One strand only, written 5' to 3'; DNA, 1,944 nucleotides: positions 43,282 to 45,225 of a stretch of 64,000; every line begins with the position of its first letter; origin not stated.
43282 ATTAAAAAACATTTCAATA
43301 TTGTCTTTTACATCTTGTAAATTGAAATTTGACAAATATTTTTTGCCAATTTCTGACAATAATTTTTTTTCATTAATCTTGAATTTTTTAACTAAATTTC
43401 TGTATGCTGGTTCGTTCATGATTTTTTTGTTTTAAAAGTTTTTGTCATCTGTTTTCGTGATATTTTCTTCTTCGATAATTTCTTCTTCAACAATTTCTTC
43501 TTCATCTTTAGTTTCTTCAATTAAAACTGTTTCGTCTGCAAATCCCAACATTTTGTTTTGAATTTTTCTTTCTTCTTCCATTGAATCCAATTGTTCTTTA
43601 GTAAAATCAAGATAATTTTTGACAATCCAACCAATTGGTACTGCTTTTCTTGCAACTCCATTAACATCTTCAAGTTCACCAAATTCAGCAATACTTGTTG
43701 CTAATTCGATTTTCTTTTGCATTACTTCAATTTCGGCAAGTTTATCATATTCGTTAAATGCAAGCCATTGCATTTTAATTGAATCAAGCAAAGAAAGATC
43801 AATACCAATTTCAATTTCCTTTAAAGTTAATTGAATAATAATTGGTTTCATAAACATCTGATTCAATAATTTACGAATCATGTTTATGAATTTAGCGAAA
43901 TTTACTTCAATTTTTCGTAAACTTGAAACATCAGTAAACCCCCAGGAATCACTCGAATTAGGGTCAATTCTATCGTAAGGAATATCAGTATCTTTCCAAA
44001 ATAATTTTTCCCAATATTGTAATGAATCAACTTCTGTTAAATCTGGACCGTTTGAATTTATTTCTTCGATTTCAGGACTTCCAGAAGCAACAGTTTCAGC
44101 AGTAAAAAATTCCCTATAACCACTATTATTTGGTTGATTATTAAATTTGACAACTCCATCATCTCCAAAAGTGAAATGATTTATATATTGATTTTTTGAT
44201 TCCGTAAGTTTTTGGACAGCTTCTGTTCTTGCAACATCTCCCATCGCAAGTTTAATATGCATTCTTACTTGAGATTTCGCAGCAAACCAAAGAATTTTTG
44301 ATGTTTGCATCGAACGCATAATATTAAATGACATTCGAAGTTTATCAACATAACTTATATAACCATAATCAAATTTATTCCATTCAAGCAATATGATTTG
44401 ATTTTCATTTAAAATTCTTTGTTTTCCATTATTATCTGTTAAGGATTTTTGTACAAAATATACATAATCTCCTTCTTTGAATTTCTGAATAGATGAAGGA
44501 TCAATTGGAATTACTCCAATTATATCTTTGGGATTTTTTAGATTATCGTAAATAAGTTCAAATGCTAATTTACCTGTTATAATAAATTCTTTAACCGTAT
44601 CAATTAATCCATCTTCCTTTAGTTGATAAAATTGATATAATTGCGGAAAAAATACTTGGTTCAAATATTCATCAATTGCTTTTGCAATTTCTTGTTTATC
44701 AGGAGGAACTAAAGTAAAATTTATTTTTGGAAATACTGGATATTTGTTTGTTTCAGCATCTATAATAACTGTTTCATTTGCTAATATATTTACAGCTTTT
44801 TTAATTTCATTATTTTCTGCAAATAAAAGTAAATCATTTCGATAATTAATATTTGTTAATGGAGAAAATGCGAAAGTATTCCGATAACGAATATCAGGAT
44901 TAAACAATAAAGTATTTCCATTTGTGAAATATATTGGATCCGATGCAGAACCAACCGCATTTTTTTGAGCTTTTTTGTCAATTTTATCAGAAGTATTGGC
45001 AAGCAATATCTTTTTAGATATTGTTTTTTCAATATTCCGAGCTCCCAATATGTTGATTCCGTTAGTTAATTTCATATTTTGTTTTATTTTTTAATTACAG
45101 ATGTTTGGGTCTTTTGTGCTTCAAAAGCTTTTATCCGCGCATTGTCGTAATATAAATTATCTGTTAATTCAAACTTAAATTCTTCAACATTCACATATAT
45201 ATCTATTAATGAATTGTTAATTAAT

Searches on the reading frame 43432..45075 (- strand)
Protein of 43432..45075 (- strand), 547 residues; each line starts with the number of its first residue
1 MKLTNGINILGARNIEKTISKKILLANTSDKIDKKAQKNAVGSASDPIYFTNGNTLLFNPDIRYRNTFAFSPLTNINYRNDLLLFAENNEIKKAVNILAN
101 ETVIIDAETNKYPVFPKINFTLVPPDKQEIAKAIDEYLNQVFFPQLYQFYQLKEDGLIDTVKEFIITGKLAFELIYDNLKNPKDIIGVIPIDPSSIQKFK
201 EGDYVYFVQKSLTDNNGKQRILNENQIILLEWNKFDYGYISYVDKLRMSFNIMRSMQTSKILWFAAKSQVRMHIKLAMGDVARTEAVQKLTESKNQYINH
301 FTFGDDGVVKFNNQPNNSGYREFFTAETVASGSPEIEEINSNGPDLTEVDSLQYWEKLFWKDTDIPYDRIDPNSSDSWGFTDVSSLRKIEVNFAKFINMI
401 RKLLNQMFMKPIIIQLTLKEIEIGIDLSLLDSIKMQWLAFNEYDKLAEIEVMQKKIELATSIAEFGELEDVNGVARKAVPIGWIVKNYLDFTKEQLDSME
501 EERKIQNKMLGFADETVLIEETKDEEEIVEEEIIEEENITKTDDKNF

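Call 13: search_protein_families(library=phrogs, proteins=[window:43432-45075:-], max_evalue=0.00001)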
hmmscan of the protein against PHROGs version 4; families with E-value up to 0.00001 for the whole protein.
window:43432-45075:- (547 aa): 1 family
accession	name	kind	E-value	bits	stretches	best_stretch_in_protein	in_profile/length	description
phrog_213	-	head and packaging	1.2e-34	120.9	1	86-525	71-516/528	portal protein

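Call 61: search_dna_similar(query=window:43432-45075:-, collection=phages, mode=protein, max_evalue=0.00001, max_rows=12)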
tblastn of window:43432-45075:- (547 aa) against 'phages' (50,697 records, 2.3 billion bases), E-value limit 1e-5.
Records with a match: 281; places in all: 281; records where one place covers at least 80% of the query: 1.
Best place of each record, by identity: <60% 281.
By first word of the organism name: Synechococcus 220; Prevotella 15; Prochlorococcus 8; uncultured 6; Cyanophage 6; Tenacibaculum 5; Vibrio 5; Methylophilales 4; Sphingomonas 2; Chryseobacterium 2; and 5 more.
By host as written in the record: - 116; Synechococcus 56; Prevotella sp. 15; Synechococcus sp. WH7803 13; Synechococcus sp. 13; Synechococcus sp. WH8102 9; Synechococcus sp. WH 7803 6; Methylophilales_sp._H5P1 4; and 27 more.
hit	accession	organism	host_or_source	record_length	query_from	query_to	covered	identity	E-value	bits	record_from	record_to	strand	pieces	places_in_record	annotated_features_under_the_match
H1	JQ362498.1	Sphingomonas phage PAU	Sphingomonas paucimobilis, Felix ...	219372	79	497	77%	29.2%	6e-54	203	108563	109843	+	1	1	147: gp147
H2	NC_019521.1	Sphingomonas phage PAU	Sphingomonas paucimobilis, Felix ...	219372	79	497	77%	29.2%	6e-54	203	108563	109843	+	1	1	147: gp147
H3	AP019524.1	Tenacibaculum phage PTm1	Tenacibaculum maritimum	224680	79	510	79%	26.1%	2e-41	166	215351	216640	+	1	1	portal vertex protein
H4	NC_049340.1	Tenacibaculum phage PTm1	Tenacibaculum maritimum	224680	79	510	79%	26.1%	2e-41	166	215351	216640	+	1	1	portal vertex protein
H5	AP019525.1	Tenacibaculum phage PTm5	Tenacibaculum maritimum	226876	79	510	79%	26.1%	2e-41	166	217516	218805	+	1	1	portal vertex protein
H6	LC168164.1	Tenacibaculum phage pT24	Tenacibaculum sp.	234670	77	510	79%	24.4%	6e-26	119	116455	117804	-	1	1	portal vertex of the head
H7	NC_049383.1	Tenacibaculum phage pT24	Tenacibaculum sp.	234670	77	510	79%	24.4%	6e-26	119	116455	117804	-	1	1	portal vertex of the head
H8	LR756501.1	uncultured phage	metagenomic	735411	65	492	78%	24.2%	3e-29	129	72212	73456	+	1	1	record has no annotation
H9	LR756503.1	uncultured phage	metagenomic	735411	65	492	78%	24.2%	3e-29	129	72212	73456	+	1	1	record has no annotation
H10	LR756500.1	uncultured phage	metagenomic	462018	79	464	71%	25.6%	4e-30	131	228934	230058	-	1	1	record has no annotation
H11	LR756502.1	uncultured phage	metagenomic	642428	40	455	76%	23.5%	6e-18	94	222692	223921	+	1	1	record has no annotation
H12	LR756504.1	uncultured phage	metagenomic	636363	51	504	83%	21.4%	1e-21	105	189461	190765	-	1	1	record has no annotation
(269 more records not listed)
